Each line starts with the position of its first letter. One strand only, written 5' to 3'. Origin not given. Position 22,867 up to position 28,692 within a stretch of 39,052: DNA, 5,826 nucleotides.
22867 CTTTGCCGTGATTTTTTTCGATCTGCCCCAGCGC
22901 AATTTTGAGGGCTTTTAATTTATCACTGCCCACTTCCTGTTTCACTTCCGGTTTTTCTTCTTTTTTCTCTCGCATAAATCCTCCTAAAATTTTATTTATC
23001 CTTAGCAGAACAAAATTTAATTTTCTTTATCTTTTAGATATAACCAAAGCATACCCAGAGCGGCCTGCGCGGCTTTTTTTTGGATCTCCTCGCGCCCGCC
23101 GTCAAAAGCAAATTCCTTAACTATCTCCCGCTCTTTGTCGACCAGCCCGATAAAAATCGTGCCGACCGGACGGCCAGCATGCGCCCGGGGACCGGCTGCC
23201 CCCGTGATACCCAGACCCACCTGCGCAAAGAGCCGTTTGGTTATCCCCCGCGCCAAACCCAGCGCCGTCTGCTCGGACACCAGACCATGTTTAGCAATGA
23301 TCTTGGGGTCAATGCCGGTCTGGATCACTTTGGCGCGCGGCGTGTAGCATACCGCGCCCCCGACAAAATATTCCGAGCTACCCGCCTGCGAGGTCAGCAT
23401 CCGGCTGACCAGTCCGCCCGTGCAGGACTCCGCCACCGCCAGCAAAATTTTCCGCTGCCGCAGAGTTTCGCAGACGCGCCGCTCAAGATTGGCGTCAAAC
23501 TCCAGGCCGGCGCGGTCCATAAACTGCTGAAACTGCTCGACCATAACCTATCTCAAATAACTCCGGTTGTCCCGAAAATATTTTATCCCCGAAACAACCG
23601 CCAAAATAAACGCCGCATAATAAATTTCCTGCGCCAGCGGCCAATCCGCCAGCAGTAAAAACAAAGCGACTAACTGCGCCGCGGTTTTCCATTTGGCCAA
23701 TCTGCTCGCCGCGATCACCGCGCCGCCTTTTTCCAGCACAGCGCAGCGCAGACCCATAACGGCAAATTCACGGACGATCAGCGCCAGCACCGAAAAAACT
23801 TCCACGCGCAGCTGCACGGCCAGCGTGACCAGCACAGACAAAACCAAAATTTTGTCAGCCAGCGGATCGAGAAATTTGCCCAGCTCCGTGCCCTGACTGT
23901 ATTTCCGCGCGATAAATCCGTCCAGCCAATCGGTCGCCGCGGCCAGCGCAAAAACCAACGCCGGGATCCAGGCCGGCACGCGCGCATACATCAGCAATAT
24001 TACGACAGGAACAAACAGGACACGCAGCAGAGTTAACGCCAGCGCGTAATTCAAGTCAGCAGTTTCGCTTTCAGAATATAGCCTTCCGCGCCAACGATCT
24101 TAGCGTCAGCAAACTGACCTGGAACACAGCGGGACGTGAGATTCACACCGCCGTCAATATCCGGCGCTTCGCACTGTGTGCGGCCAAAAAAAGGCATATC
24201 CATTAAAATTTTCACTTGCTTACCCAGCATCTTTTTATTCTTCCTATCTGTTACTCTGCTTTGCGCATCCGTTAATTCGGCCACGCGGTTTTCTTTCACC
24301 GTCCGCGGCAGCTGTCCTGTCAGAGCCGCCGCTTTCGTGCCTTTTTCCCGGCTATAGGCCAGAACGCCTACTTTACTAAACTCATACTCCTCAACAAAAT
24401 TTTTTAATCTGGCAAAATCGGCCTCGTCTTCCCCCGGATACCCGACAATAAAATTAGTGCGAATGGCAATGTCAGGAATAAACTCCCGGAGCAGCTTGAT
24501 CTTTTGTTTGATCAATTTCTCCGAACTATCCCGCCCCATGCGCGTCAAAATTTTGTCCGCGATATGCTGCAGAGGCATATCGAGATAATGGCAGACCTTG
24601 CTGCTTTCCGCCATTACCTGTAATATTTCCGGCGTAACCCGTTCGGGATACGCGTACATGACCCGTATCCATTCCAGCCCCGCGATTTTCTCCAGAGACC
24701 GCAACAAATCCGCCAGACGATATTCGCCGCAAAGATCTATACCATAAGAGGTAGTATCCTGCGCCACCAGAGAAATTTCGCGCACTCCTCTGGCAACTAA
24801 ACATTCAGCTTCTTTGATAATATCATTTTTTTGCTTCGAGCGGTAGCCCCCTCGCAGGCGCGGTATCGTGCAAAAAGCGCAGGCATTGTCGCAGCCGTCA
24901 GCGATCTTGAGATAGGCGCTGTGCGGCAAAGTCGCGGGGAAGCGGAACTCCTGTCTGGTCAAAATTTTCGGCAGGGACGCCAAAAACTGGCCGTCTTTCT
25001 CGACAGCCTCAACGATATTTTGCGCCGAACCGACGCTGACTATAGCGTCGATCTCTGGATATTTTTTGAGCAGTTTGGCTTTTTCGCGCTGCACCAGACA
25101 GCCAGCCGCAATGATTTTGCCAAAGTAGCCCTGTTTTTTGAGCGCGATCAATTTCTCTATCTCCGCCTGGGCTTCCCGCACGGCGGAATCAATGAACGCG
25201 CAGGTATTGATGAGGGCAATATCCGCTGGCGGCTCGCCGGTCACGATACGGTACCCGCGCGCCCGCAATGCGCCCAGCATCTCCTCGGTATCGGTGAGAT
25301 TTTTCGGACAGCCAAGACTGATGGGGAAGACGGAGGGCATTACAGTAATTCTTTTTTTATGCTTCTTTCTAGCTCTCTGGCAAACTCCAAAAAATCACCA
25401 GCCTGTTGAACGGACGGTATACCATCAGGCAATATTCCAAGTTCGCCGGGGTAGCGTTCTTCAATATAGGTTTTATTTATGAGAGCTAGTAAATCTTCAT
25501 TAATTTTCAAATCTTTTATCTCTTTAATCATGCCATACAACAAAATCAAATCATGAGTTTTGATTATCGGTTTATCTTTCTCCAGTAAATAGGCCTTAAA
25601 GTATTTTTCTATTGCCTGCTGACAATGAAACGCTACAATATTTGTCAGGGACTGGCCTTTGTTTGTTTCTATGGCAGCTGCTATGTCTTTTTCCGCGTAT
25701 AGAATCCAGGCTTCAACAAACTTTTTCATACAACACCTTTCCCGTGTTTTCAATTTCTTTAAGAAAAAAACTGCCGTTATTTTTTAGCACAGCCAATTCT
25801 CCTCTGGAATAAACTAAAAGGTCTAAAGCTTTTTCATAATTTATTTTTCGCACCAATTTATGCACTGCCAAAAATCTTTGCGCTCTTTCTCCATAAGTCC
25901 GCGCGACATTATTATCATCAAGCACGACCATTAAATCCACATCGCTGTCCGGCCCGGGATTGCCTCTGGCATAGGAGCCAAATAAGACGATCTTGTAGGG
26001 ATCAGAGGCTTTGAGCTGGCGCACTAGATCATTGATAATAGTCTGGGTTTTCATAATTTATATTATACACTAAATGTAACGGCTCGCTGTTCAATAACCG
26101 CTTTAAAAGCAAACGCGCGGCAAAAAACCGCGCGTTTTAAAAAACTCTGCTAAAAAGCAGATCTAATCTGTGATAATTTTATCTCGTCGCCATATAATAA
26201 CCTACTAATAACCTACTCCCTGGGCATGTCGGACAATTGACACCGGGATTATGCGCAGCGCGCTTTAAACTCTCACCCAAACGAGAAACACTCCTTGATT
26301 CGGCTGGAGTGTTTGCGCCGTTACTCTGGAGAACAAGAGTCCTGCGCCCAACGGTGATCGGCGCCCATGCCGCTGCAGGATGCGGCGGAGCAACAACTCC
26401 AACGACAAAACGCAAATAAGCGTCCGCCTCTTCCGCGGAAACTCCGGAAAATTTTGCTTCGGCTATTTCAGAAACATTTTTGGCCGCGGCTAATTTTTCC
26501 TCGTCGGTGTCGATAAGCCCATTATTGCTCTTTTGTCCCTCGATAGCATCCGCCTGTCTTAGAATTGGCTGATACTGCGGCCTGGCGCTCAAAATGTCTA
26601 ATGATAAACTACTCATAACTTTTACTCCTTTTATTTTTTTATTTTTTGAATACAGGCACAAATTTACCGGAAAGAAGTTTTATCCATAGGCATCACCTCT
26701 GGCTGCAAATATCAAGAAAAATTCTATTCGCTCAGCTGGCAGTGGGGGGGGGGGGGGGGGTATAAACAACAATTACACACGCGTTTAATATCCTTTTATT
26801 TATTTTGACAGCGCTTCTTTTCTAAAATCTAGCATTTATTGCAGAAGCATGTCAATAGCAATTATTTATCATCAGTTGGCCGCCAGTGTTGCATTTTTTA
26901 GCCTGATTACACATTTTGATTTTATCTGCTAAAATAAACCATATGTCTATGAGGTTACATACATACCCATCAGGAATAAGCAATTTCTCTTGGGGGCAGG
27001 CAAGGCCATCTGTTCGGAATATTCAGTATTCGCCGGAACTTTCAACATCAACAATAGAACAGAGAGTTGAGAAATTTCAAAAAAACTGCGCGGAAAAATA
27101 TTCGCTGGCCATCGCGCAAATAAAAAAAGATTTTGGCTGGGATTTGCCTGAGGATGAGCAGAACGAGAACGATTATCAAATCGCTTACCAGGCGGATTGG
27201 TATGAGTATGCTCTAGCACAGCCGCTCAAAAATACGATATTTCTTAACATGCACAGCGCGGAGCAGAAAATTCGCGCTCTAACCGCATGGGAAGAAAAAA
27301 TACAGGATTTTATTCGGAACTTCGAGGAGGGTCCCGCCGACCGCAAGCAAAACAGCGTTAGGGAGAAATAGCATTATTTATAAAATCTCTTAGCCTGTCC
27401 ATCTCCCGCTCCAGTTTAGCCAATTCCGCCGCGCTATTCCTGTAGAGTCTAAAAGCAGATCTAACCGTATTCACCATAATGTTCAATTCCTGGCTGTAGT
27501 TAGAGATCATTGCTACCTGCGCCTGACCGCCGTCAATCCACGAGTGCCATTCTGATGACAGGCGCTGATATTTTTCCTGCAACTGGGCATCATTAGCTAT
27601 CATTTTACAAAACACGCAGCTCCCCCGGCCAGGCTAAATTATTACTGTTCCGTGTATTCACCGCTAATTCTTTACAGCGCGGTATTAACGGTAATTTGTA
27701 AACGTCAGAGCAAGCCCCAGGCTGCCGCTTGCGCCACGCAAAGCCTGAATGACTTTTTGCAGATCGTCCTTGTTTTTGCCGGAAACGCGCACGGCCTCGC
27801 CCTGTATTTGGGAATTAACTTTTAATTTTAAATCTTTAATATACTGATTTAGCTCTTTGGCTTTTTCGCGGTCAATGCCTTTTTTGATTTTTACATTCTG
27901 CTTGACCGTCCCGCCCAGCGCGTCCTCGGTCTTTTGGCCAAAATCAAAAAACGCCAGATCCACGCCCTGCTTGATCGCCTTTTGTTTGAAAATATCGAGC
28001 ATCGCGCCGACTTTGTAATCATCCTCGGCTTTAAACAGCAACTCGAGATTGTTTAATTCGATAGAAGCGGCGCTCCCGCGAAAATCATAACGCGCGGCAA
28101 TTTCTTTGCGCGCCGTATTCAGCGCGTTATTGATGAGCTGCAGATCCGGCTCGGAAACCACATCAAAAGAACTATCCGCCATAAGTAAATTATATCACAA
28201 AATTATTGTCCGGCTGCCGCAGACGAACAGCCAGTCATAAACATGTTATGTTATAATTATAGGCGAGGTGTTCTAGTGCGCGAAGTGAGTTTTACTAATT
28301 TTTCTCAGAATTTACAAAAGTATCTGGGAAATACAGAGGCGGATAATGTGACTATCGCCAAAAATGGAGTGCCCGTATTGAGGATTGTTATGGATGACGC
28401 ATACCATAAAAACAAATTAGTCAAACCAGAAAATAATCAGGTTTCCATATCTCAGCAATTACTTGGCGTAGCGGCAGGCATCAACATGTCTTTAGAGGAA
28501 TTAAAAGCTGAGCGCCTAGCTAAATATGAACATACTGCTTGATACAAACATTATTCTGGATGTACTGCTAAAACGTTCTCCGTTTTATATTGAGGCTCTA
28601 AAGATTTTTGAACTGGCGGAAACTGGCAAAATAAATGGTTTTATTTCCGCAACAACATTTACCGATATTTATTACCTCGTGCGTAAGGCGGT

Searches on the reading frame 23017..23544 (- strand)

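Call 78: search_protein_families(library=pfam, proteins=[window:23017-23544:-], max_evalue=0.001)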
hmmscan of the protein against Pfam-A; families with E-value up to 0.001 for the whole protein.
window:23017-23544:- (175 aa): 1 family
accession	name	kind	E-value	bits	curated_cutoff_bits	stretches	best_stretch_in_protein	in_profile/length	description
PF02464.23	CinA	-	7.4e-47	159.3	23.5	1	19-166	3-151/155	Competence-damaged protein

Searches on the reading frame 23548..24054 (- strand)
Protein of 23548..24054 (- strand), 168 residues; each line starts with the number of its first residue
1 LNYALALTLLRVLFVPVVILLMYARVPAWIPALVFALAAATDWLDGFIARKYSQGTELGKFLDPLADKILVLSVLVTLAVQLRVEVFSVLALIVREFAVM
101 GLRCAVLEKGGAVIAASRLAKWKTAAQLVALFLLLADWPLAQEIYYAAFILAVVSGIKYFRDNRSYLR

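Call 78: search_protein_families(library=pfam, proteins=[window:23548-24054:-], max_evalue=0.001)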
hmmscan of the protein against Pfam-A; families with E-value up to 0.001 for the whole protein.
window:23548-24054:- (168 aa): 1 family
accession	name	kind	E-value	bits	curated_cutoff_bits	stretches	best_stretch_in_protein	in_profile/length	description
PF01066.26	CDP-OH_P_transf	-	2.3e-36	125.9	22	1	1-153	1-151/152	CDP-alcohol phosphatidyltransferase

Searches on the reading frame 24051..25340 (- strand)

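Call 78: search_protein_families(library=pfam, proteins=[window:24051-25340:-], max_evalue=0.001)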
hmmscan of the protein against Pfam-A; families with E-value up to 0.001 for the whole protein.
window:24051-25340:- (429 aa): 3 families
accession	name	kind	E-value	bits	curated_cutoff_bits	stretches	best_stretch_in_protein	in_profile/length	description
PF04055.27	Radical_SAM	-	3.3e-23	83.1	29.5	1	146-315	3-165/166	Radical SAM superfamily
PF00919.26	UPF0004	-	5.6e-23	81.2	27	1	7-101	5-97/98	Uncharacterized protein family UPF0004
PF18693.7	TRAM_2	-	9.2e-10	39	27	1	373-426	2-61/63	TRAM domain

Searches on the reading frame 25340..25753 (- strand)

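Call 78: search_protein_families(library=pfam, proteins=[window:25340-25753:-], max_evalue=0.001)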
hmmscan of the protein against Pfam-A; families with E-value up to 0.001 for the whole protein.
window:25340-25753:- (137 aa): 1 family
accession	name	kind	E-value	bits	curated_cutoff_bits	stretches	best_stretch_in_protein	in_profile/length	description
PF05168.19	HEPN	-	5.7e-20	72.1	22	1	13-131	1-113/117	HEPN domain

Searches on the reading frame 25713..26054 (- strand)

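Call 69: search_protein_families(library=pfam, proteins=[window:25713-26054:-], max_evalue=0.001)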
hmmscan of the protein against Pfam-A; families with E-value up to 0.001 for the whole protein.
window:25713-26054:- (113 aa): 3 families
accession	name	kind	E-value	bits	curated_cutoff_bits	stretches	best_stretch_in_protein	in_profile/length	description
PF01909.29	NTP_transf_2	-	1.6e-12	48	21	1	11-60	8-47/93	Nucleotidyltransferase domain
PF18765.7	Polbeta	-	4.2e-12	46.5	26.9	1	17-111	11-90/93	Polymerase beta, Nucleotidyltransferase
PF22600.2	MTPAP-like_central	-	0.00058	20.4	27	1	8-68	30-87/139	Poly(A) RNA polymerase, mitochondrial-like, central palm domain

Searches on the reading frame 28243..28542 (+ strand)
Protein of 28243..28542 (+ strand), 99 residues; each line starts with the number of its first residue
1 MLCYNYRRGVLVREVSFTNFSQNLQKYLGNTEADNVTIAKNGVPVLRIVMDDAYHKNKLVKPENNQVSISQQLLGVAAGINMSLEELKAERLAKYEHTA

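Call 69: search_protein_families(library=pfam, proteins=[window:28243-28542:+], max_evalue=0.001)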
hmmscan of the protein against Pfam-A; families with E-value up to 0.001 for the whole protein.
window:28243-28542:+ (99 aa): 1 family
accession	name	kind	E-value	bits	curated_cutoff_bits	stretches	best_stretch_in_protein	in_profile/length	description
PF02604.26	PhdYeFM_antitox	-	0.00056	20.1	29.8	1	14-49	3-40/74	Antitoxin Phd_YefM, type II toxin-antitoxin system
